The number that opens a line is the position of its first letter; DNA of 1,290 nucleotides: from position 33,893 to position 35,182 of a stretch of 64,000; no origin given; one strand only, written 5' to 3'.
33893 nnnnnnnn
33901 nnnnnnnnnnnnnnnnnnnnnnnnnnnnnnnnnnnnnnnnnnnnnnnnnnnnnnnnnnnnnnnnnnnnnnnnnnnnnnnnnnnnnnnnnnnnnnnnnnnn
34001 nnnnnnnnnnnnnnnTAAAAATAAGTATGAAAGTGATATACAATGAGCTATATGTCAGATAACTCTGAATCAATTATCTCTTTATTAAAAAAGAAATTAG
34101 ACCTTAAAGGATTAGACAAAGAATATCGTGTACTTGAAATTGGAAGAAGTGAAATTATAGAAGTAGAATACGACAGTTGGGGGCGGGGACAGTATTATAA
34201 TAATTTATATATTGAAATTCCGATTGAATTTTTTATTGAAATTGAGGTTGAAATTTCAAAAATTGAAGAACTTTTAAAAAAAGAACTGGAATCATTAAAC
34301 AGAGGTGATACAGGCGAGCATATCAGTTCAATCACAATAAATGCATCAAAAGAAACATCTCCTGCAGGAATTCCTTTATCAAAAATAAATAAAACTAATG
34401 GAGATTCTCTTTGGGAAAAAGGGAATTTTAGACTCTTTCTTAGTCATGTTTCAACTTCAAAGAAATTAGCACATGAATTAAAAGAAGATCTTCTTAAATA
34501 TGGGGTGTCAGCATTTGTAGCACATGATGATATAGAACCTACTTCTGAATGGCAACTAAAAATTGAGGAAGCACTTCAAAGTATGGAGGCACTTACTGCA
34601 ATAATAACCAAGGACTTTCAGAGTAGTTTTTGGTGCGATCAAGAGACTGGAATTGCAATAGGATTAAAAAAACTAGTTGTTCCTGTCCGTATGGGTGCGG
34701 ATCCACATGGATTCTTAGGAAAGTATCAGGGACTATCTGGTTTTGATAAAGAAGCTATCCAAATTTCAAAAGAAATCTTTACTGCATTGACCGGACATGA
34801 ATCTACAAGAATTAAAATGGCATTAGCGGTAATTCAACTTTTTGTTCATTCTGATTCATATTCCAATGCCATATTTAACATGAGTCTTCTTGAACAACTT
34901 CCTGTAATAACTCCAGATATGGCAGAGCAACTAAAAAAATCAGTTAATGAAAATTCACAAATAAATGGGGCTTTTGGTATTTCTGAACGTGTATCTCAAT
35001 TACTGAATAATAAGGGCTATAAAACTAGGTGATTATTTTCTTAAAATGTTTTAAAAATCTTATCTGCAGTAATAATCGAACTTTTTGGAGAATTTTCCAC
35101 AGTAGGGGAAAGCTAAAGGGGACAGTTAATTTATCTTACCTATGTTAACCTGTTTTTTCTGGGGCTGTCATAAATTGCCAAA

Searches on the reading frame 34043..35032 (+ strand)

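Call 61: search_protein_families(library=padloc, proteins=[window:34043-35032:+], max_evalue=0.01)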
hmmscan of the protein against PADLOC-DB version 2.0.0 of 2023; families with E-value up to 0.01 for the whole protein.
window:34043-35032:+ (329 aa): 6 families
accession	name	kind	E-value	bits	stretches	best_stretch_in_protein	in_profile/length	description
PDLC02012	SAVED5--SAVED_TIR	-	1e-07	29.4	1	130-201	15-87/404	-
PDLC00419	ThsB1|ThsB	-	1.5e-05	22.8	1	122-210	21-113/165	TIR-like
PDLC02961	RT-TIR_XII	-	0.00017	18.6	1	126-246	345-462/475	single gene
PDLC05062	PDC-S66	-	0.00022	18.8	1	106-201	134-222/282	-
PDLC00436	ThsB1|ThsB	-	0.00023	18.7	1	128-210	35-121/183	TIR-like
PDLC02962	RT-TIR_XII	-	0.0018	15.2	1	126-202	343-420/478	single gene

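Call 62: search_protein_families(library=pfam, proteins=[window:34043-35032:+], max_evalue=0.001)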
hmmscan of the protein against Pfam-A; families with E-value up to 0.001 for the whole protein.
window:34043-35032:+ (329 aa): 2 families
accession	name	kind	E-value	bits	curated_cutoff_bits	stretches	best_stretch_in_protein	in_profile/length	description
PF13676.11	TIR_2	-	8.2e-14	52.6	28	1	132-232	2-107/122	TIR domain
PF01582.25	TIR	-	5.9e-05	23.4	21.3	1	130-217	3-96/179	TIR domain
